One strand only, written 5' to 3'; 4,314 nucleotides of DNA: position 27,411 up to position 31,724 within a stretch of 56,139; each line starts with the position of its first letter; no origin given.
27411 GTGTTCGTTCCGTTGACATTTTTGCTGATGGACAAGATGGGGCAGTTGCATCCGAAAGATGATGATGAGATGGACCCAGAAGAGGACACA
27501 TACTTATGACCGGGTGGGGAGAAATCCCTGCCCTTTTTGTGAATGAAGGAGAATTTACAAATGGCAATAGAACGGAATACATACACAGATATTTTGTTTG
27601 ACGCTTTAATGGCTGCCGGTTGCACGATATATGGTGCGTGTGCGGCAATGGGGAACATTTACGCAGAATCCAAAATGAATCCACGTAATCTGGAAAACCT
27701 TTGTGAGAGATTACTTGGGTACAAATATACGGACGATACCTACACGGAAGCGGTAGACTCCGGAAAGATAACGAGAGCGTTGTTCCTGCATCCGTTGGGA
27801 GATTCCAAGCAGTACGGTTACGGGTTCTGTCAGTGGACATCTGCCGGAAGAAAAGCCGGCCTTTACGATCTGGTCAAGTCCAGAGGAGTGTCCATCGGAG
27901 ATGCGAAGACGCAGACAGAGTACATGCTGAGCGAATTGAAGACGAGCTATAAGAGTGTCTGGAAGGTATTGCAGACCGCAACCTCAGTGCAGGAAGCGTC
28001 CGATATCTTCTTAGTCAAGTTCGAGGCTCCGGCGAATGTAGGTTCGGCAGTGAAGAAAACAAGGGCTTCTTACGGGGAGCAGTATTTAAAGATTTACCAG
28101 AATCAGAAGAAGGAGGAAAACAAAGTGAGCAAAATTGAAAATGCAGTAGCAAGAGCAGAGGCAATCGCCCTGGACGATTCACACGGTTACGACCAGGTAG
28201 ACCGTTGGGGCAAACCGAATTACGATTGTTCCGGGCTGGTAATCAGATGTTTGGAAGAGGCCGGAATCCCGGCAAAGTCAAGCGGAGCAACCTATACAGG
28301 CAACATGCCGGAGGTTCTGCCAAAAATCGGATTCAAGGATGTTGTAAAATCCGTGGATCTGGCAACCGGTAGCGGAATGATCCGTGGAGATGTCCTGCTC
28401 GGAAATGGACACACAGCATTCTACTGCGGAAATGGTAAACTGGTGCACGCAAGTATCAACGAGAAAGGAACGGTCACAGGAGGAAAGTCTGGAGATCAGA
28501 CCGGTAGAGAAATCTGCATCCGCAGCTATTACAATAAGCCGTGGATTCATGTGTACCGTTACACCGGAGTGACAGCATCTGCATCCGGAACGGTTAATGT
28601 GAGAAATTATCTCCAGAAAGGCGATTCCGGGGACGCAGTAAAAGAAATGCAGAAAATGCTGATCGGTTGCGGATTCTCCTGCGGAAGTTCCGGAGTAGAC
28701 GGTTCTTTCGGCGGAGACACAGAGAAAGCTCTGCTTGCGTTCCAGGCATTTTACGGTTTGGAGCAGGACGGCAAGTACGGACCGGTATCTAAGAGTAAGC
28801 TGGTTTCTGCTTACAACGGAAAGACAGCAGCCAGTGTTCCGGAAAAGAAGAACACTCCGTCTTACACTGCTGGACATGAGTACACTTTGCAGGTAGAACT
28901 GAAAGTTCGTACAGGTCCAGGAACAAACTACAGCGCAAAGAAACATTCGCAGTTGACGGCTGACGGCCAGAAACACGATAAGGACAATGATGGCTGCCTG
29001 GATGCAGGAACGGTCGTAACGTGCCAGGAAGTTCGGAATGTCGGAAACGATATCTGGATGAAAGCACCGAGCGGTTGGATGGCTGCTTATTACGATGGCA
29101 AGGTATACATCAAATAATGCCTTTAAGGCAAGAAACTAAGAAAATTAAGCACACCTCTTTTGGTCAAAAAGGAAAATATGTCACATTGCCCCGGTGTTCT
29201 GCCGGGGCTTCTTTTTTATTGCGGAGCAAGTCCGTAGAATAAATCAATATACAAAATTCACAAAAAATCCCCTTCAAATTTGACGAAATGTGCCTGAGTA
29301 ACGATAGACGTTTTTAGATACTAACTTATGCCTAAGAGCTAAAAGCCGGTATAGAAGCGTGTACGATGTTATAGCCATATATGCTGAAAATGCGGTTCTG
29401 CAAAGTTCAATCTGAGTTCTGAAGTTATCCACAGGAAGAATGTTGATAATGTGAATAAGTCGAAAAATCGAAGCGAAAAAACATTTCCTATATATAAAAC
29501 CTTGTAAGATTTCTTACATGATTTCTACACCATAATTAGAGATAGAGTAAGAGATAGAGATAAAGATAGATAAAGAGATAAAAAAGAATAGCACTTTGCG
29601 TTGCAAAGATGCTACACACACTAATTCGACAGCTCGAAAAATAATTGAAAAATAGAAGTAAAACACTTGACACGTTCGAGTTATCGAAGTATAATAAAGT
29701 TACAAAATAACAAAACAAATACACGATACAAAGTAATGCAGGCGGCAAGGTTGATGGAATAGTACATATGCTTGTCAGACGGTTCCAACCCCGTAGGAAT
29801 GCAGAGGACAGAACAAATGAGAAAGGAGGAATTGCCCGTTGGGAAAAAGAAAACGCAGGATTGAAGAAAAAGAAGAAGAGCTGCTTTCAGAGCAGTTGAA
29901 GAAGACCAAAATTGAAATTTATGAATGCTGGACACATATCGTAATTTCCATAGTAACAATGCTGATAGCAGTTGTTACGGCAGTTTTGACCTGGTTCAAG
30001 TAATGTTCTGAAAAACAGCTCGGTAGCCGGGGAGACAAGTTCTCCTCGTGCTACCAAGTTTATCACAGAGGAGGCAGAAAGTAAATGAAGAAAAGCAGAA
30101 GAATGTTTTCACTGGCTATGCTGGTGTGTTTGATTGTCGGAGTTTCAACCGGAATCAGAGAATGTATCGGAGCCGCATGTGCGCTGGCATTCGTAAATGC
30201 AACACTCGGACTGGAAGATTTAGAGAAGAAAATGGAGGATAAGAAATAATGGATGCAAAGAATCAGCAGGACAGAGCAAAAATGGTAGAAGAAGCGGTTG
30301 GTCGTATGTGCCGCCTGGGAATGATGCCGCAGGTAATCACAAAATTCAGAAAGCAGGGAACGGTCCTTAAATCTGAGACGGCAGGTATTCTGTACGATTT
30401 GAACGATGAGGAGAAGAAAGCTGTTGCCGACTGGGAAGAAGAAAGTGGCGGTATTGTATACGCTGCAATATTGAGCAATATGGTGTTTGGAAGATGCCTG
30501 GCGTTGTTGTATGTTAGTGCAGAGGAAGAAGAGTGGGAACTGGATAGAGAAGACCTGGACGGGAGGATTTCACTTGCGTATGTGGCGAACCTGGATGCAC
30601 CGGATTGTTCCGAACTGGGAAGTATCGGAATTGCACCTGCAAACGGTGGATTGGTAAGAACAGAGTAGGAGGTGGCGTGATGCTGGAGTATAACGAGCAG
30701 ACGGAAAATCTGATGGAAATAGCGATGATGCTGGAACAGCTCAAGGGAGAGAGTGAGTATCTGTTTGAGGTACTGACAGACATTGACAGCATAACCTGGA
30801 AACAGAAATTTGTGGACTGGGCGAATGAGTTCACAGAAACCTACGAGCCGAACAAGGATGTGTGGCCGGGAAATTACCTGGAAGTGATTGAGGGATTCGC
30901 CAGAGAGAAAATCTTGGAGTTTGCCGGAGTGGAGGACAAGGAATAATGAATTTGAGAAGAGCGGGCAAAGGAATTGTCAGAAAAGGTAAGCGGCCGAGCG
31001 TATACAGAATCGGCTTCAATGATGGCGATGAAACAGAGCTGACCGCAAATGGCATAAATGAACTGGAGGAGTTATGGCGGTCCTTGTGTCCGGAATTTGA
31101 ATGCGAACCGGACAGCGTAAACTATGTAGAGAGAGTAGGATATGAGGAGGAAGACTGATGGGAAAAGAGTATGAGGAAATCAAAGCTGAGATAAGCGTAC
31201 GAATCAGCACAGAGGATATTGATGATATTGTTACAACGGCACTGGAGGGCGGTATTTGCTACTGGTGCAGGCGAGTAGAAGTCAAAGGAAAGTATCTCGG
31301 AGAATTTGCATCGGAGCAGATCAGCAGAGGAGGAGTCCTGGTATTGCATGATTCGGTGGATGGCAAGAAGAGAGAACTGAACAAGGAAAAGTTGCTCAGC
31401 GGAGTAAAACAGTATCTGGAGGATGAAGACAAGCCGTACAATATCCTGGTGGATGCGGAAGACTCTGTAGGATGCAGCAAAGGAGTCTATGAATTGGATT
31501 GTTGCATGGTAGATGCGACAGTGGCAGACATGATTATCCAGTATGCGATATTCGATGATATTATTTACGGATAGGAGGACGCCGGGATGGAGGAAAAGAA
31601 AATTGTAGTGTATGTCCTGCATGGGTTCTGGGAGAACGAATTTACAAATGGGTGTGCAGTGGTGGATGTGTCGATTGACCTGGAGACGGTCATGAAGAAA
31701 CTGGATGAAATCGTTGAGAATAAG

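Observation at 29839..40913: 11-kb block of about 35 small co-oriented early genes resembling a conjugative-element leading-region / anti-defence island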

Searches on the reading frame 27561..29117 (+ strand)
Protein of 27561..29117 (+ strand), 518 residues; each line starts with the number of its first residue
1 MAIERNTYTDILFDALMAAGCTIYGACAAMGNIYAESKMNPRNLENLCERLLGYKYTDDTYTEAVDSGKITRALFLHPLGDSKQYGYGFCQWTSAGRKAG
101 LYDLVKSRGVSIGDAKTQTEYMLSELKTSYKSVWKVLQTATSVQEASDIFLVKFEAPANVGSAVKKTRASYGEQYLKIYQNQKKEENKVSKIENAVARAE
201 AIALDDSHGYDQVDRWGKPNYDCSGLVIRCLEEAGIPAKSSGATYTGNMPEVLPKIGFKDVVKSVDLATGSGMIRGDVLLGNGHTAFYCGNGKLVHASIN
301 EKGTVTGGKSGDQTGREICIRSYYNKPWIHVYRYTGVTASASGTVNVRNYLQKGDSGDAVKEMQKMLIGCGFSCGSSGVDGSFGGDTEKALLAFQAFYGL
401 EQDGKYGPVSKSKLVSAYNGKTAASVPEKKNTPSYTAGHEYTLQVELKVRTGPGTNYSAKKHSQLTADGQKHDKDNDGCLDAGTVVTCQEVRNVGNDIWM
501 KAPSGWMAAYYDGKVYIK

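Call 10: search_protein_families(library=pfam, max_evalue=0.001, proteins=[window:27561-29117:+])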
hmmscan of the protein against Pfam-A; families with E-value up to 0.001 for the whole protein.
window:27561-29117:+ (518 aa): 5 families
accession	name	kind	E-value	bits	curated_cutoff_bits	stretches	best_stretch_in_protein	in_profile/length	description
PF18013.6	Phage_lysozyme2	-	2.5e-26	92.9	28.2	1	12-178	6-139/140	Phage tail lysozyme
PF25309.1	ELLD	-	1.7e-25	90.3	27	2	295-337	2-44/175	Endolysin-like domain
PF01471.23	PG_binding_1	-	4.9e-14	52.7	23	1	356-408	1-51/57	Putative peptidoglycan binding domain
PF00877.26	NLPC_P60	-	2e-06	28.2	23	1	215-328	5-96/105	NlpC/P60 family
PF05382.19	Amidase_5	-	0.00035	20.9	21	0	210-304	18-113/142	Bacteriophage peptidoglycan hydrolase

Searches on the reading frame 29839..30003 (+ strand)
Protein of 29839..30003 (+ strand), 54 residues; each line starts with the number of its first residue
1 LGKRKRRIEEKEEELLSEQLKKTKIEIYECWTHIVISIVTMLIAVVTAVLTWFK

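Call 7: search_protein_families(library=pfam, max_evalue=0.01, proteins=[window:29839-30003:+])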
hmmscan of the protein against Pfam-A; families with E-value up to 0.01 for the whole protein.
window:29839-30003:+ (54 aa): 0 families

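Call 12: search_protein_families(library=phrogs, max_evalue=0.001, proteins=[window:29839-30003:+])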
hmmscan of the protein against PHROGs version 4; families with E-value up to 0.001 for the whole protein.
window:29839-30003:+ (54 aa): 0 families

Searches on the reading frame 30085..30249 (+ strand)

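Call 7: search_protein_families(library=pfam, max_evalue=0.01, proteins=[window:30085-30249:+])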
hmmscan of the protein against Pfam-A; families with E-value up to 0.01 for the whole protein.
window:30085-30249:+ (54 aa): 1 family
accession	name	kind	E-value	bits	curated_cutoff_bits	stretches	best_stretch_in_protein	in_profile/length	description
PF17259.7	DUF5325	-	0.0078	16.5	25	1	2-43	5-47/61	Family of unknown function (DUF5325)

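Call 12: search_protein_families(library=phrogs, max_evalue=0.001, proteins=[window:30085-30249:+])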
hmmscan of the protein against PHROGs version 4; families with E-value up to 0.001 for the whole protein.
window:30085-30249:+ (54 aa): 0 families

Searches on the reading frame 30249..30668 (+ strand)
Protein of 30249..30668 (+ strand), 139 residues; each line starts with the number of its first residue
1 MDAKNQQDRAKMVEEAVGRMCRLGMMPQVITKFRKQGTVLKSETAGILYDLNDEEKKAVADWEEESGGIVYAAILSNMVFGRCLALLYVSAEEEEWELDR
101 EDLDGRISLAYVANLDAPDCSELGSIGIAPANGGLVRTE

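Call 7: search_protein_families(library=pfam, max_evalue=0.01, proteins=[window:30249-30668:+])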
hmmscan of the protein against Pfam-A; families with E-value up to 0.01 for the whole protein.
window:30249-30668:+ (139 aa): 0 families

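Call 12: search_protein_families(library=phrogs, max_evalue=0.001, proteins=[window:30249-30668:+])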
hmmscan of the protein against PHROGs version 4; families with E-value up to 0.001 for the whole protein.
window:30249-30668:+ (139 aa): 0 families

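Call 78: find_homologous_proteins(query=window:30249-30668:+)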
Query window:30249-30668:+ (139 aa): 73 proteins with E <= 0.001 among 83 candidates.
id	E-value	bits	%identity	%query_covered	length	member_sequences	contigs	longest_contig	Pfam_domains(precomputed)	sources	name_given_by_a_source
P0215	1.3e-83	295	98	100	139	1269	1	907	-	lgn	-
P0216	1.9e-81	288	95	100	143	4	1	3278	-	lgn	-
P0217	7.0e-81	287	95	100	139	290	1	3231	-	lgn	-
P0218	1.9e-80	285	97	98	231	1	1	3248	-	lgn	-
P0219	3.6e-80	284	95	100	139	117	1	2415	-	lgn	-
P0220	4.4e-78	277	91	100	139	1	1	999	-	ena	-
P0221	2.1e-77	275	93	100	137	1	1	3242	-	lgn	-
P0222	5.7e-76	271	98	92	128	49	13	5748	-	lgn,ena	-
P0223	1.7e-75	269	91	100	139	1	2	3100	-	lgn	-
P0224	1.9e-74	266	88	100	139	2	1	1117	-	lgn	-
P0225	4.4e-74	265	94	100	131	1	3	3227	-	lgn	-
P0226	5.8e-74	264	91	100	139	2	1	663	-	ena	-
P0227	1.1e-73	263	87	100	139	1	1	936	-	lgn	-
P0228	1.8e-73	263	91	100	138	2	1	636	-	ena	-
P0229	2.0e-72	259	88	100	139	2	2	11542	-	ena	-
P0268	8.3e-36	141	57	94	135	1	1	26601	-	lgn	-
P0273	2.7e-29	120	52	94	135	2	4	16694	-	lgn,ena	-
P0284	2.8e-20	90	48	89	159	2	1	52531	-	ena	-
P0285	2.4e-19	87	42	94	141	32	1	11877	-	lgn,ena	-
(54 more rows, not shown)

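Call 84: find_encoding_contigs(protein=P0285, flank=10000, max_places=2)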
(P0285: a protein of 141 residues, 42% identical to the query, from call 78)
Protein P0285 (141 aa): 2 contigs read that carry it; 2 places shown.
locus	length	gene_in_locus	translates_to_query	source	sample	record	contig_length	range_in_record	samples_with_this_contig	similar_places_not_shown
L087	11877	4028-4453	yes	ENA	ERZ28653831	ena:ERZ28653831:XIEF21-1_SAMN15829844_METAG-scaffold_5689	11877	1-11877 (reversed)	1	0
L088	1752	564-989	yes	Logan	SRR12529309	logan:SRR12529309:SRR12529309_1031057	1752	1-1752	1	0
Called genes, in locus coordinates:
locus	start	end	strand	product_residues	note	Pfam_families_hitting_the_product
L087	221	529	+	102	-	-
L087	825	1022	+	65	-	-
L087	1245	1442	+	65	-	-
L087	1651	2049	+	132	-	-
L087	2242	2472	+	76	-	-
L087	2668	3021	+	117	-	PF14190:DUF4313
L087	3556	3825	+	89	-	-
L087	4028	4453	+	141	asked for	-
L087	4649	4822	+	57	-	-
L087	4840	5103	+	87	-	-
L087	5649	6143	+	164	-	-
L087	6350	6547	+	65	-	-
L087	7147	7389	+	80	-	-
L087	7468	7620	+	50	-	-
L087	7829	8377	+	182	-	-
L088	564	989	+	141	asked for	-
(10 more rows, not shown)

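Call 85: find_encoding_contigs(protein=P0284, flank=10000, max_places=2)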
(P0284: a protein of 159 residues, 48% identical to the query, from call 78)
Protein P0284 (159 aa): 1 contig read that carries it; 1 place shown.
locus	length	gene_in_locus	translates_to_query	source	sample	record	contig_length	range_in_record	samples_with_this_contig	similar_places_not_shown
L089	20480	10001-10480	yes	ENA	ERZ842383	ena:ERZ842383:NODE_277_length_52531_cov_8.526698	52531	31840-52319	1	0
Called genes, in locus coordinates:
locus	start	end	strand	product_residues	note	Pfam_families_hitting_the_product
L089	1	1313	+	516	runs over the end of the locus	-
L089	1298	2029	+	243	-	PF18406:DUF1281_C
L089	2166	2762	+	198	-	-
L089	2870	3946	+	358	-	-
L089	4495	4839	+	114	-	PF18909:dGTP_diPhyd_N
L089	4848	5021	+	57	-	-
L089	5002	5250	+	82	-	-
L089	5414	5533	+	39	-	-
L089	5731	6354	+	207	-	PF02511:Thy1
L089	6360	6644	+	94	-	-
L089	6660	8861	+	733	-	PF08433:KTI12 (weak), PF13671:AAA_33, PF00149:Metallophos, PF09511:RNA_lig_T4_1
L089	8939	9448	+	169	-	PF08229:SHR3_chaperone (faint)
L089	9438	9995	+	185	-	PF01226:Form_Nir_trans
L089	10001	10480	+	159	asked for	-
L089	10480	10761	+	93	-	-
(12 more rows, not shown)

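Call 88: predict_structure(alignment_id=A3)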
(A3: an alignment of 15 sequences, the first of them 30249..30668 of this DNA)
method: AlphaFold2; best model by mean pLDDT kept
length: 139 residues; sequences in the alignment: 15
mean_pLDDT: 93.8   pTM: 0.88
mean pLDDT of the five models: 93.8, 93.4, 93.0, 92.9, 92.2
residues with pLDDT >= 90: 124; 70-90: 11; 50-70: 4; < 50: 0
segments of 3 or more residues with pLDDT < 50: none
pLDDT, mean of each block of 10 residues (from residue 1): 74 98 96 96 94 98 96 94 97 93 94 96 95 93
secondary structure, 60 per line:
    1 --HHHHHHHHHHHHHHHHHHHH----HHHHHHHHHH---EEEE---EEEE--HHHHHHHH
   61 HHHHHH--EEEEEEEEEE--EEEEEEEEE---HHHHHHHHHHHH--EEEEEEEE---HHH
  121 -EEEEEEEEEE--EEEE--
elements in order: H3-22 H27-36 E40-43 E47-50 H53-66 E69-78 E81-89 H93-104 E107-114 E122-131 E134-137

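Call 91: fold_search(model_id=the predicted structure, library=pdb)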
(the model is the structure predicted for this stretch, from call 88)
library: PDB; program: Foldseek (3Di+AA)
matches with E <= 10: 484; with E <= 0.001: 0
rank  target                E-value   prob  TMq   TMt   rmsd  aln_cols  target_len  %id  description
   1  8atu_A                7.9e-02  0.13  0.19  0.02  15.9       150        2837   11  Cryo-EM structure of human BIRC6 (released 2023-02-15)
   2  8auw_A                1.2e-01  0.11  0.19  0.02  15.6       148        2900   11  Cryo-EM structure of human BIRC6 in complex with SMAC. (released 2023-02-15)
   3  9r17                  2.5e-01  0.09  0.19  0.22  11.6       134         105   15  De novo designed homodimeric NTF2-like protein with a hydrophobic pocket (released 2025-10-22)
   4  4v8i_AY               3.4e-01  0.18  0.23  0.31   9.0        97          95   12  Crystal structure of YfiA bound to the 70S ribosome. (released 2014-07-09)
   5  5l33                  3.6e-01  0.08  0.19  0.22  11.4       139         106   11  Crystal structure of a de novo designed protein with curved beta-sheet (released 2017-01-25)
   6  5epv_B                3.8e-01  0.06  0.19  0.16  14.4       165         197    9  Histidine kinase domain from the LOV-HK blue-light receptor from Brucella abortus (released 2016-02-24)
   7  5epv_D                3.8e-01  0.06  0.18  0.16  14.1       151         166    7  Histidine kinase domain from the LOV-HK blue-light receptor from Brucella abortus (released 2016-02-24)
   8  1imu_MODEL_1_A        4.3e-01  0.13  0.22  0.26   8.1        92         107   10  Solution Structure of HI0257, a Ribosome Binding Protein (released 2001-10-03)
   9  8ivq_A                4.6e-01  0.06  0.19  0.02  16.1       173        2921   11  Cryo-EM structure of mouse BIRC6, Global map (released 2024-01-24)
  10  4gt8                  4.9e-01  0.15  0.28  0.29  13.3       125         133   15  Crystal Structure of the Catalytic and ATP-binding Domain from VraS in Complex with ADP (released 2013-08-28)
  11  6e95_A                5.8e-01  0.11  0.26  0.17  13.7       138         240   12  Chimeric structure of Saccharomyces cerevisiae GCN4 leucine zipper fused to Staphylococcus aureus AgrC cytoplasmic his (released 2019-02-27)
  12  9r0t_B                5.8e-01  0.04  0.15  0.19  11.4       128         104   12  De novo designed homodimeric NTF2-like protein with a hydrophobic pocket (released 2025-10-22)
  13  6fqm_c                6.2e-01  0.03  0.16  0.06  18.2       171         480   10  3.06A COMPLEX OF S.AUREUS GYRASE with imidazopyrazinone T1 AND DNA (released 2018-04-04)
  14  8auk_A                6.6e-01  0.06  0.19  0.02  15.6       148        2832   11  Cryo-EM structure of human BIRC6 in complex with HTRA2. (released 2023-02-15)
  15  5hl8_A                7.0e-01  0.13  0.23  0.34  13.4        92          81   17  1.93 Angstrom resolution crystal structure of a pullulanase-specific type II secretion system integral cytoplasmic mem (released 2016-01-27)
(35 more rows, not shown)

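Call 93: fold_search(model_id=the predicted structure, library=viral)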
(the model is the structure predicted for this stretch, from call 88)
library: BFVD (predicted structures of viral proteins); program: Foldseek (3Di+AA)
matches with E <= 10: 580; with E <= 0.001: 2
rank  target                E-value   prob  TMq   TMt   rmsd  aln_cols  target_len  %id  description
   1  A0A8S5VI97            5.2e-09  1.00  0.74  0.69   5.2       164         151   26  Uncharacterized protein [Siphoviridae sp. cthu813]
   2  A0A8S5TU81            1.2e-08  1.00  0.74  0.74   3.7       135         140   29  Uncharacterized protein [Siphoviridae sp. ctWT735]
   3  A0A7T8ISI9            5.8e-02  0.23  0.19  0.10  13.0       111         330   13  (no name in the UniProt tables at hand)
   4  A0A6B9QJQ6            7.9e-02  0.60  0.28  0.16   7.7        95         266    7  (no name in the UniProt tables at hand)
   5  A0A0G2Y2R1            1.4e-01  0.06  0.16  0.14  15.5       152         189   12  Uncharacterized protein [Acanthamoeba polyphaga mimivirus Kroon]
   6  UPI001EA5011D         3.4e-01  0.25  0.28  0.16   7.6        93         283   12  (no name look-up for this kind of identifier)
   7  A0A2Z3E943            3.6e-01  0.20  0.25  0.13  10.5        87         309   16  (no name in the UniProt tables at hand)
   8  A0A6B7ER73            3.6e-01  0.08  0.16  0.07  12.3        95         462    8  (no name in the UniProt tables at hand)
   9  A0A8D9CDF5            3.8e-01  0.11  0.22  0.27  12.5       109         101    6  Uncharacterized protein [uncultured marine phage]
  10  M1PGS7                3.8e-01  0.10  0.22  0.14  12.6       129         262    9  Repeat protein [Moumouvirus goulette]
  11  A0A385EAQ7            4.8e-01  0.15  0.22  0.32   6.5        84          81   10  Uncharacterized protein [Caulobacter phage CcrPW]
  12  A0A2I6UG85            5.1e-01  0.25  0.23  0.34   5.0        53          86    9  Uncharacterized protein [Salinibacter phage M8CC-19]
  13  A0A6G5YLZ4            5.1e-01  0.14  0.27  0.09  13.2       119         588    7  (no name in the UniProt tables at hand)
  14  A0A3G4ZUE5            5.8e-01  0.16  0.25  0.35  12.8       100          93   10  Uncharacterized protein [Edafosvirus sp.]
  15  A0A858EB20            5.8e-01  0.03  0.17  0.17  16.3       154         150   10  Uncharacterized protein [Listeria phage vB_Liva_VAfA18]
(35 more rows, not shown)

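Call 107: find_encoding_contigs(protein=P0268, flank=10000, max_places=1)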
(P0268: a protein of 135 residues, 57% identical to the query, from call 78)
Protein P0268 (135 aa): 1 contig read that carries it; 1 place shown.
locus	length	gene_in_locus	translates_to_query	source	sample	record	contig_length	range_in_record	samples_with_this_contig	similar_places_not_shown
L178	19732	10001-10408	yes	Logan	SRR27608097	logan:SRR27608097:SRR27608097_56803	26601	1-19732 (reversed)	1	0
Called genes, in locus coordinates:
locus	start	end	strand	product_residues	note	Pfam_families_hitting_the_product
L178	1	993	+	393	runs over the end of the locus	-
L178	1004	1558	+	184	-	-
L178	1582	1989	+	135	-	-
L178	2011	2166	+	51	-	-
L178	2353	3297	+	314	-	-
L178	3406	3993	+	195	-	PF24525:TTC3 (weak)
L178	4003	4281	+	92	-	-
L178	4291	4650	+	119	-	-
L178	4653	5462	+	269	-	PF01510:Amidase_2, PF05036:SPOR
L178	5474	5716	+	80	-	-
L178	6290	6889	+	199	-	-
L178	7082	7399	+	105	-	-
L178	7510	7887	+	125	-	-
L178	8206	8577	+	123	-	-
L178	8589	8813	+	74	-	-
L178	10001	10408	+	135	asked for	-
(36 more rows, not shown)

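Call 108: find_encoding_contigs(protein=P0273, flank=10000, max_places=1)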
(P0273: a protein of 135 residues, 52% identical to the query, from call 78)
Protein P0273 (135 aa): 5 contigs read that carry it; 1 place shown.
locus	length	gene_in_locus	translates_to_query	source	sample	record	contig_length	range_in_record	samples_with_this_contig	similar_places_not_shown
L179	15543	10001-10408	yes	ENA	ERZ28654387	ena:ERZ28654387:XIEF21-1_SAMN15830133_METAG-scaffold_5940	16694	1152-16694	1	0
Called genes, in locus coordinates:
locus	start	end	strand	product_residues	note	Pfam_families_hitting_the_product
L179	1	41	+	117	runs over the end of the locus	-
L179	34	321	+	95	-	-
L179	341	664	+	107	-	-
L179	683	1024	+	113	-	-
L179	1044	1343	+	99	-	-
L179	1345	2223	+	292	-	PF14743:DNA_ligase_OB_2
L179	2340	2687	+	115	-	-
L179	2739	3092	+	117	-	-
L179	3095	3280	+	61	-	-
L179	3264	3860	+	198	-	-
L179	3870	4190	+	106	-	-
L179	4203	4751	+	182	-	PF00149:Metallophos (faint)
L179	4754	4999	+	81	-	-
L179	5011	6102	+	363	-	PF13186:SPASM (weak)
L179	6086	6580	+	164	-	-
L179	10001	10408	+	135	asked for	-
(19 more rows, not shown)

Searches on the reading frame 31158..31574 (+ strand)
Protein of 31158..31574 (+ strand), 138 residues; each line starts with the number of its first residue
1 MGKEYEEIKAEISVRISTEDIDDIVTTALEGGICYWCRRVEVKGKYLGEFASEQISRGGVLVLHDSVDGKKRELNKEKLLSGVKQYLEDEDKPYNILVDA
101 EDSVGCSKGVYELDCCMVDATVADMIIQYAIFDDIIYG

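Call 7: search_protein_families(library=pfam, max_evalue=0.01, proteins=[window:31158-31574:+])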
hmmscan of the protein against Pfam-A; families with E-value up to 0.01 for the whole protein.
window:31158-31574:+ (138 aa): 1 family
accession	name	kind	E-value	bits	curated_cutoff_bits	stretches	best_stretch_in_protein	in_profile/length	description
PF03477.21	ATP-cone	-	0.0012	19.8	25.8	0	6-29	44-67/88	ATP cone domain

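Call 12: search_protein_families(library=phrogs, max_evalue=0.001, proteins=[window:31158-31574:+])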
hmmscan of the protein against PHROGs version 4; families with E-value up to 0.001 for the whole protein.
window:31158-31574:+ (138 aa): 1 family
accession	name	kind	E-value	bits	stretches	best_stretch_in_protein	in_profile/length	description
phrog_2355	-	unknown function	1.7e-20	74.9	1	8-138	3-146/146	-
